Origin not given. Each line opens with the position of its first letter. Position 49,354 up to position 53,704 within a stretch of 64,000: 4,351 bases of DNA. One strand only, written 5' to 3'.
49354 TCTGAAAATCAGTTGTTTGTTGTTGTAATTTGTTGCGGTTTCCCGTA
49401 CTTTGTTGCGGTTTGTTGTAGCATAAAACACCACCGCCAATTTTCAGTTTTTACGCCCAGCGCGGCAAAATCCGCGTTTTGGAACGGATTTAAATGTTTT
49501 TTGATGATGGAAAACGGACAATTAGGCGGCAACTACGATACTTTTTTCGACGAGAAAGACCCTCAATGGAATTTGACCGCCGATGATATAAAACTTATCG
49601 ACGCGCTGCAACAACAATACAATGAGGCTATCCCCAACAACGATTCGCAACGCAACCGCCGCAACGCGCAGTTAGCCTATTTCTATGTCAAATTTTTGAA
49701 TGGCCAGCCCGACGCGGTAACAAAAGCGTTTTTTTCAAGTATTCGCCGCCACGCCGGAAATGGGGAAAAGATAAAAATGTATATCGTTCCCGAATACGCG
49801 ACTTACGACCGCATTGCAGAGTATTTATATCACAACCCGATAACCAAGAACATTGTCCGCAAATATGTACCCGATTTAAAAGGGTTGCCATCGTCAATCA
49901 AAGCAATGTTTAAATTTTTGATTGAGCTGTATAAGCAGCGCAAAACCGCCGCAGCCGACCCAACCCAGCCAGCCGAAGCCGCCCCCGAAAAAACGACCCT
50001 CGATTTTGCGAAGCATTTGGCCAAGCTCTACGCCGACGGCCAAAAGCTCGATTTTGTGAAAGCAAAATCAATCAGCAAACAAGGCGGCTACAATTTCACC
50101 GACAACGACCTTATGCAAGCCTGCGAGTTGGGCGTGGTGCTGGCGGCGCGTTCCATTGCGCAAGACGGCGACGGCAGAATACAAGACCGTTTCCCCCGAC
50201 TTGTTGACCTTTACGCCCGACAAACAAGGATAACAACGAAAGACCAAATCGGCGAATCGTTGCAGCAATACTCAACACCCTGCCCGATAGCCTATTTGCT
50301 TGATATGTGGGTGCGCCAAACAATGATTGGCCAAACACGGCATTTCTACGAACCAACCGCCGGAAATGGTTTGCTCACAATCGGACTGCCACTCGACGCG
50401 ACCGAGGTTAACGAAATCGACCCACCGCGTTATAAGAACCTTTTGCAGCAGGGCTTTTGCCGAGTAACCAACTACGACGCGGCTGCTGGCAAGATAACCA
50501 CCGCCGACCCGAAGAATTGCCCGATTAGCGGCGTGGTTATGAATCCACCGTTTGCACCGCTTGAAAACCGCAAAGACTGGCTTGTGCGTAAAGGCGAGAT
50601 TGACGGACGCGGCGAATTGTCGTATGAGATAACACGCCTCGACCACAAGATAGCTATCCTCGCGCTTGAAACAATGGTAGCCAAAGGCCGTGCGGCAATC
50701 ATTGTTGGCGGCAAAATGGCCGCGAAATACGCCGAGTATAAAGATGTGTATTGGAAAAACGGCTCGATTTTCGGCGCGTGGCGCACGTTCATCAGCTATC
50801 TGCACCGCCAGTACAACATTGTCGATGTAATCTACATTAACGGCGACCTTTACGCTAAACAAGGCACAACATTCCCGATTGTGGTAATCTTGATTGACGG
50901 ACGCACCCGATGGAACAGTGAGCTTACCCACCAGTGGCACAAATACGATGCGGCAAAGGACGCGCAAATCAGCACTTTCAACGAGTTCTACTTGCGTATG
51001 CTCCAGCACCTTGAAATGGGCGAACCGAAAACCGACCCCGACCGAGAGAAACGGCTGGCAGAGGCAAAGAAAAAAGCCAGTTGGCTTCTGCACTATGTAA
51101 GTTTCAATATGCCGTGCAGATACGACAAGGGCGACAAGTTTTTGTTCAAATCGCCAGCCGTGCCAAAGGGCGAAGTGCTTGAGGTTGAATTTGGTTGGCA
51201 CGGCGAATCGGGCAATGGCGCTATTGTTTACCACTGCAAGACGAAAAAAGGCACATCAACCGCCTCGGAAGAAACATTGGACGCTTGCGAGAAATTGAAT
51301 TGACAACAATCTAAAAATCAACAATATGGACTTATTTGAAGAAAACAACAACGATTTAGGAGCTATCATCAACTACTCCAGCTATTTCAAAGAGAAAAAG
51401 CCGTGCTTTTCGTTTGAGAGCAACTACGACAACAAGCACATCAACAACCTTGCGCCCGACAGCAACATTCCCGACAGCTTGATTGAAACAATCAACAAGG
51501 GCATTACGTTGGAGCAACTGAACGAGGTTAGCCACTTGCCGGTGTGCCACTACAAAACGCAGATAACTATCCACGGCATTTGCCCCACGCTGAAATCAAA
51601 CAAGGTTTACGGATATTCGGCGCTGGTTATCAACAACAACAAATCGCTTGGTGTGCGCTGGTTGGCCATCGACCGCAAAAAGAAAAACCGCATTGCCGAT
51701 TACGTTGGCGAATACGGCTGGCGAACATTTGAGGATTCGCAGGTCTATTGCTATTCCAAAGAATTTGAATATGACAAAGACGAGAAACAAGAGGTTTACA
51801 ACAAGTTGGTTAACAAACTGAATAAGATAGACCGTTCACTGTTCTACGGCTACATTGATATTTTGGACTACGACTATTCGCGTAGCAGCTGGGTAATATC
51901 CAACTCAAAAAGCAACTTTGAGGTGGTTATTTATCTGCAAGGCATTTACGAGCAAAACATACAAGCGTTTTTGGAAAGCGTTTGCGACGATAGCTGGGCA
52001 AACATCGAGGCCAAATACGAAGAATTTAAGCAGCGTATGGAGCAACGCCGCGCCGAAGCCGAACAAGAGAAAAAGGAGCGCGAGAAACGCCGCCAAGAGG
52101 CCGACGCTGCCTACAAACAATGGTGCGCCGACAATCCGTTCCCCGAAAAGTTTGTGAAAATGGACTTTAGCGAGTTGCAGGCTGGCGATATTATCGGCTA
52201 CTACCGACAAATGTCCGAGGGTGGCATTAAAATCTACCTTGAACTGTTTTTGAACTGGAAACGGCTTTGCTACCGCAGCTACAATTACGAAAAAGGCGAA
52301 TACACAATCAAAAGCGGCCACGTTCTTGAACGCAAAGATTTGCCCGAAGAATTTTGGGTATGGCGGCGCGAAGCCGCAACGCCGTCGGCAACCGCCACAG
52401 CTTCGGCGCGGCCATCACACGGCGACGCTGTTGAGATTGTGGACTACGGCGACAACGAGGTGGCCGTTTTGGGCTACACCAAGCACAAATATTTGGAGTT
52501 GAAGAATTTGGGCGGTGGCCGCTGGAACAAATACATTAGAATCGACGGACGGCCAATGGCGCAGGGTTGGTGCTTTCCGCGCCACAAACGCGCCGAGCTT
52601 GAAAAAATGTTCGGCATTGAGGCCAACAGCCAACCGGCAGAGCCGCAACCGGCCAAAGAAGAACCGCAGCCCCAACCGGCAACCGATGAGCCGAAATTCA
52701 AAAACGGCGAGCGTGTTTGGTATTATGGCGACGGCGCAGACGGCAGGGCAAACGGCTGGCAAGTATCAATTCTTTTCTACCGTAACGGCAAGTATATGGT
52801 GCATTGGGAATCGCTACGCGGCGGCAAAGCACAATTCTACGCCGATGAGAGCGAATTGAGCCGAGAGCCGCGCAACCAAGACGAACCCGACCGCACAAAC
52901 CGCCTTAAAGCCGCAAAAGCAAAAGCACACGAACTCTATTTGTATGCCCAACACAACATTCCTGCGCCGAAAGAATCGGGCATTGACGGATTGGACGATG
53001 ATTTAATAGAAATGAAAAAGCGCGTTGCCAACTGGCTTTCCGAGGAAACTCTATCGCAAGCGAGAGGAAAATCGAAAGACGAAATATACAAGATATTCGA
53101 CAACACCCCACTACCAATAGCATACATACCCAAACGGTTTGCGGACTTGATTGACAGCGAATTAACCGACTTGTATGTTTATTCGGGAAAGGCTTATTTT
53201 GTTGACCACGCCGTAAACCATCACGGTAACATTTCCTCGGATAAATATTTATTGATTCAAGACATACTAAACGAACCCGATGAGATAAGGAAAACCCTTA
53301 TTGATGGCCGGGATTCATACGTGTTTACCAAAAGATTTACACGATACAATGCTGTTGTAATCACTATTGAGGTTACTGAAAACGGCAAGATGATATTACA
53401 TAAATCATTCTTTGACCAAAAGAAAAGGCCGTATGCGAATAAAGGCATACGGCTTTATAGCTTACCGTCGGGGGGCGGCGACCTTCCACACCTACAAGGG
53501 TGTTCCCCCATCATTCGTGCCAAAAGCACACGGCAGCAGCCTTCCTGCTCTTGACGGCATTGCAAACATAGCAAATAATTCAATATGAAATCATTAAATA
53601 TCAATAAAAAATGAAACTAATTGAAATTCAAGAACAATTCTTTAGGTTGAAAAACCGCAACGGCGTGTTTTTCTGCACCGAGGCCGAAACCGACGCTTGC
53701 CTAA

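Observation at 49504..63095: Seven-gene operon that reads like a split P1 DarB / polyvalent-protein module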

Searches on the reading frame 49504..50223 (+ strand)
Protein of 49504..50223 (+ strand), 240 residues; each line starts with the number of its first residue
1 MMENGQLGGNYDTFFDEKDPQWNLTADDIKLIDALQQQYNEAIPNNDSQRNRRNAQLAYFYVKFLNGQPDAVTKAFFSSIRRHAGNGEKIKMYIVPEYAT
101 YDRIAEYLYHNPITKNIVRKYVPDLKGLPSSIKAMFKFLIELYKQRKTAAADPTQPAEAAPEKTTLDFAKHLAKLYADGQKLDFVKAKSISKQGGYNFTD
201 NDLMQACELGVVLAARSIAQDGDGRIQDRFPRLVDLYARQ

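Call 56: search_protein_families(library=pfam, proteins=[window:49504-50223:+], max_evalue=5)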
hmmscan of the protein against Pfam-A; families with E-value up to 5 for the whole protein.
window:49504-50223:+ (240 aa): 0 families

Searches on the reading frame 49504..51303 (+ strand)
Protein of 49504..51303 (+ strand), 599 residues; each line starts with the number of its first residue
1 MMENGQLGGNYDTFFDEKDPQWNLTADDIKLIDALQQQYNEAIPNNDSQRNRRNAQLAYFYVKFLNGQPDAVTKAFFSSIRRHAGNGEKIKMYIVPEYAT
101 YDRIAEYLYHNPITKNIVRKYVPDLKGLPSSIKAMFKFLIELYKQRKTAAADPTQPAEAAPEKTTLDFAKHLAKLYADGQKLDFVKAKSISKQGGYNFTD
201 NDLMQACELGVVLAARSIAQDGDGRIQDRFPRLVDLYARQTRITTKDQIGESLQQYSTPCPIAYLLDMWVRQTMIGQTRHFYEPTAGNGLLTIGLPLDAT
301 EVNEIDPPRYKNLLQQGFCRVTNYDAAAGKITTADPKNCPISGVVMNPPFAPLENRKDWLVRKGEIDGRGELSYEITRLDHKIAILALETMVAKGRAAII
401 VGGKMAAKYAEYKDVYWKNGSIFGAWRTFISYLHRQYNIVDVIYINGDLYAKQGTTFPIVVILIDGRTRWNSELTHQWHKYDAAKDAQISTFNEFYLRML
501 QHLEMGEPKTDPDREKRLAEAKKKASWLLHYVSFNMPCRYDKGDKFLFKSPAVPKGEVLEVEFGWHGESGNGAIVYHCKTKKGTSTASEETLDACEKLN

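Call 5: search_protein_families(library=pfam, proteins=[window:49504-51303:+], max_evalue=0.01)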
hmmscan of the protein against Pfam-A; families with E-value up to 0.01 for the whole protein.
window:49504-51303:+ (599 aa): 0 families

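Call 6: search_protein_families(library=phrogs, proteins=[window:49504-51303:+], max_evalue=0.01)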
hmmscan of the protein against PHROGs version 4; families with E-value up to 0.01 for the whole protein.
window:49504-51303:+ (599 aa): 2 families
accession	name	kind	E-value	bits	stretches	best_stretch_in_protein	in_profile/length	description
phrog_14770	-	unknown function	7.7e-09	33.8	1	227-468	931-1139/3427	-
phrog_9133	-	unknown function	0.00079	18.3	1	250-402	731-855/1259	-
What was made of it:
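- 49504..51303 (+): ORF1, 599 aa (gene callers start at 49507). It has an N-terminal helical region, a gamma-class N6-adenine methylase (TP motif, EPTAGNG, NPPF), a linker helix and a small C-terminal beta module. Call 6: phrog_14770 (3427-position profile).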

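Call 8: search_protein_families(library=ncbifam, proteins=[window:49504-51303:+], max_evalue=0.01)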
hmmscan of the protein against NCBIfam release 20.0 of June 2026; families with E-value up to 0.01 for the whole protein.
window:49504-51303:+ (599 aa): 0 families

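Call 32: search_solved_structures(query=window:49504-51303:+, max_evalue=1)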
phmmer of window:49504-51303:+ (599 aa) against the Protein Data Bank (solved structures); distinct sequences matched with E-value up to 1: 0.

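Call 57: search_protein_families(library=padloc, proteins=[window:49504-51303:+], max_evalue=0.01)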
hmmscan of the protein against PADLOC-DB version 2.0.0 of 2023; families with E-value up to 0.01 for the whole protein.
window:49504-51303:+ (599 aa): 0 families

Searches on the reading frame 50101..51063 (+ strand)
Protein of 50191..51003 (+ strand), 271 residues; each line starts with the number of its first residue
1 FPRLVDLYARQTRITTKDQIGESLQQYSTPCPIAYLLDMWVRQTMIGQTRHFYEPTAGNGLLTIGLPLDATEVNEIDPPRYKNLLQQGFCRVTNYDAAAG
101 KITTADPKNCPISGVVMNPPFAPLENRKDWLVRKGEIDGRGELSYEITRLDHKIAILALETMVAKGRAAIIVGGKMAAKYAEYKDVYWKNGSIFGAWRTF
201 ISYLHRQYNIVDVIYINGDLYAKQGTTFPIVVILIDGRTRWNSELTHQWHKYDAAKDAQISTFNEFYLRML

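Call 56: search_protein_families(library=pfam, proteins=[window:50191-51003:+], max_evalue=5)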
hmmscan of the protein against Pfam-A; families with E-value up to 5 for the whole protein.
window:50191-51003:+ (271 aa): 0 families

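Call 97: search_solved_structures(query=A5, max_evalue=1)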
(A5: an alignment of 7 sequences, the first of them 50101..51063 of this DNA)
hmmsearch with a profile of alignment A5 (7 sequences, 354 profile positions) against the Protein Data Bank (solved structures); distinct sequences matched with E-value up to 1: 6.
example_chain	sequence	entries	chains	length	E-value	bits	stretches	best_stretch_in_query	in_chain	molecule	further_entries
7bst_D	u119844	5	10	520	2.1e-05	26.8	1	90-228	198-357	Type I restriction enzyme EcoR124II M protein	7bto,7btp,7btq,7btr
1wy7_A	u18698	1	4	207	0.0076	18.4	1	87-191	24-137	hypothetical protein PH1948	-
1ne2_A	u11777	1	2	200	0.0085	18.2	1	76-184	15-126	hypothetical protein ta1320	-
9ohl_C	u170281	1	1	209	0.016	17.3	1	153-204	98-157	rRNA N(6)-adenosine-methyltransferase METTL5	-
6h2u_A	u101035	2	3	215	0.017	17.2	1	154-204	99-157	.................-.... protein 5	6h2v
3zyq_A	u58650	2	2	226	0.017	17.2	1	11-91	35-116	HEPATOCYTE GROWTH FACTOR-REGULATED TYROSINE KINASE SUBSTRATE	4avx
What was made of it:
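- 49504..51303 (+): Call 97: family profile matches the EcoR124 HsdM subunit at E 2e-5.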

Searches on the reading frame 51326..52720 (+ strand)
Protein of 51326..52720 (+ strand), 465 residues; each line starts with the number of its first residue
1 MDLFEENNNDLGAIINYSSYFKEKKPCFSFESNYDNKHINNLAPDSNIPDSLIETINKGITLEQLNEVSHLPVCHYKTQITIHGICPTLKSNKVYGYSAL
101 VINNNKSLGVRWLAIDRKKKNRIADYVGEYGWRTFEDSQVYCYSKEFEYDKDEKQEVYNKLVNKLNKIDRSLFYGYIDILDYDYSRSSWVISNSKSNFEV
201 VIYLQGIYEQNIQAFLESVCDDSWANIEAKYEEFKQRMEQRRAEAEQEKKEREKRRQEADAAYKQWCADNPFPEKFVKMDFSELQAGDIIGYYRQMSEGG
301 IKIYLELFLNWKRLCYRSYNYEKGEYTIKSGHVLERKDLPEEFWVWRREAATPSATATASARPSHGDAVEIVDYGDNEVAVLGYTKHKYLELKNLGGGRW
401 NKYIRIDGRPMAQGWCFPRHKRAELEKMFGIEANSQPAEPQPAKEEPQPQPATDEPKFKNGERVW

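Call 65: search_dna_similar(query=window:51326-52720:+, collection=phages, mode=protein, max_evalue=0.001, max_rows=20)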
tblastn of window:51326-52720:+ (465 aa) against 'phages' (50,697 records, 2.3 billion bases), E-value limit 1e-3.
No match.

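Call 99: search_solved_structures(query=A7, max_evalue=1)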
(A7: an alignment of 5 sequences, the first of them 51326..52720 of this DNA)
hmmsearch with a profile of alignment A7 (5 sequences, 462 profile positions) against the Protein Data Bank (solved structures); distinct sequences matched with E-value up to 1: 0.
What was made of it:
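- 51326..53554 (+): ORF2, 742 aa. A conserved N-terminal region of unknown fold (residues 1-465, 'ORF2N') is followed by a P/E-rich linker, a beta module, the linker helix (residues 519-543) and a PBECR3-like RNase domain (residues 603-700, nt 53132-53425). Call 99: no PDB relative.
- Tried and rejected: ORF2N family profile against PDB: nothing (call 99). tblastn of ORF2N against phages: nothing (call 65).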

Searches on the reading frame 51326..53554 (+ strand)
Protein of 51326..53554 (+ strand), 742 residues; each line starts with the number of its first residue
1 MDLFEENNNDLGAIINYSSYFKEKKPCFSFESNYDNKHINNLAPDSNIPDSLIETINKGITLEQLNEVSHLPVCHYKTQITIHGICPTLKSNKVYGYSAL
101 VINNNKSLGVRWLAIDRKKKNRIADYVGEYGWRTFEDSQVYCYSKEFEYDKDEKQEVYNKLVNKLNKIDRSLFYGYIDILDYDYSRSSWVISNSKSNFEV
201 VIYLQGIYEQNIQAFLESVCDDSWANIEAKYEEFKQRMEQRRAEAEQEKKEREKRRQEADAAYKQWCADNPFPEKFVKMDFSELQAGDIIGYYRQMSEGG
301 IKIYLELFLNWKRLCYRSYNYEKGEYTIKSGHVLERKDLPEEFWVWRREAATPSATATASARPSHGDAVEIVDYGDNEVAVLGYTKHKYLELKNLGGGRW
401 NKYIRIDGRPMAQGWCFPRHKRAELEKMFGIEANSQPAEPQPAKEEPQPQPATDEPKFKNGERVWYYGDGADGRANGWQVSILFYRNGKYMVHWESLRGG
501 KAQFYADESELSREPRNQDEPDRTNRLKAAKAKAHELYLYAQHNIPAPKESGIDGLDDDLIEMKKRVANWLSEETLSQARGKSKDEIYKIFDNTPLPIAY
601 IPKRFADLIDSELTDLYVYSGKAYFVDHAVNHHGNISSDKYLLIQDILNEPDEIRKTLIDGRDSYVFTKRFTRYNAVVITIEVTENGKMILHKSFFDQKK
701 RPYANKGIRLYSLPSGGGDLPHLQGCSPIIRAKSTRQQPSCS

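Call 5: search_protein_families(library=pfam, proteins=[window:51326-53554:+], max_evalue=0.01)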
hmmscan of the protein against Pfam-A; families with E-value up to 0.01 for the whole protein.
window:51326-53554:+ (742 aa): 3 families
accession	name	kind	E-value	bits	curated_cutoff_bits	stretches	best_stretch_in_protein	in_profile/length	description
PF18812.6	PBECR3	-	3.7e-06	27.3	30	1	603-700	8-110/115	phage-Barnase-EndoU-ColicinE5/D-RelE like nuclease3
PF13904.11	CCDC34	-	0.0052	17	35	1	228-268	97-137/169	Coiled-coil domain-containing protein 34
PF18810.6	PBECR2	-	0.008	16.8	27.1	0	635-707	41-115/120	phage-Barnase-EndoU-ColicinE5/D-RelE like nuclease2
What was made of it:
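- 51326..53554 (+): Call 5: PBECR3 E 3.7e-6, 27.3 bits, below the 30-bit cut-off.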

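Call 6: search_protein_families(library=phrogs, proteins=[window:51326-53554:+], max_evalue=0.01)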
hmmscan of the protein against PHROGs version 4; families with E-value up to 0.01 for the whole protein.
window:51326-53554:+ (742 aa): 1 family
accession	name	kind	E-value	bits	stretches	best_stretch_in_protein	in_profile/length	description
phrog_10024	-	unknown function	0.0062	17.9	1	224-271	75-122/162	-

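Call 8: search_protein_families(library=ncbifam, proteins=[window:51326-53554:+], max_evalue=0.01)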
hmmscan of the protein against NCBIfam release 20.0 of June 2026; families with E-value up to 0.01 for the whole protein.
window:51326-53554:+ (742 aa): 0 families

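Call 33: search_solved_structures(query=window:51326-53554:+, max_evalue=1)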
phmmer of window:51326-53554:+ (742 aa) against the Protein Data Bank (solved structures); distinct sequences matched with E-value up to 1: 1.
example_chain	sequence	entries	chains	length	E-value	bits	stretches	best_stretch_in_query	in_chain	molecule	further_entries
7qca_LH0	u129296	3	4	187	0.044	15.2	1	653-699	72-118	60S ribosomal protein L9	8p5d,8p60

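Call 57: search_protein_families(library=padloc, proteins=[window:51326-53554:+], max_evalue=0.01)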
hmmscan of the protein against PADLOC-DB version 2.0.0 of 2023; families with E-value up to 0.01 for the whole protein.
window:51326-53554:+ (742 aa): 0 families
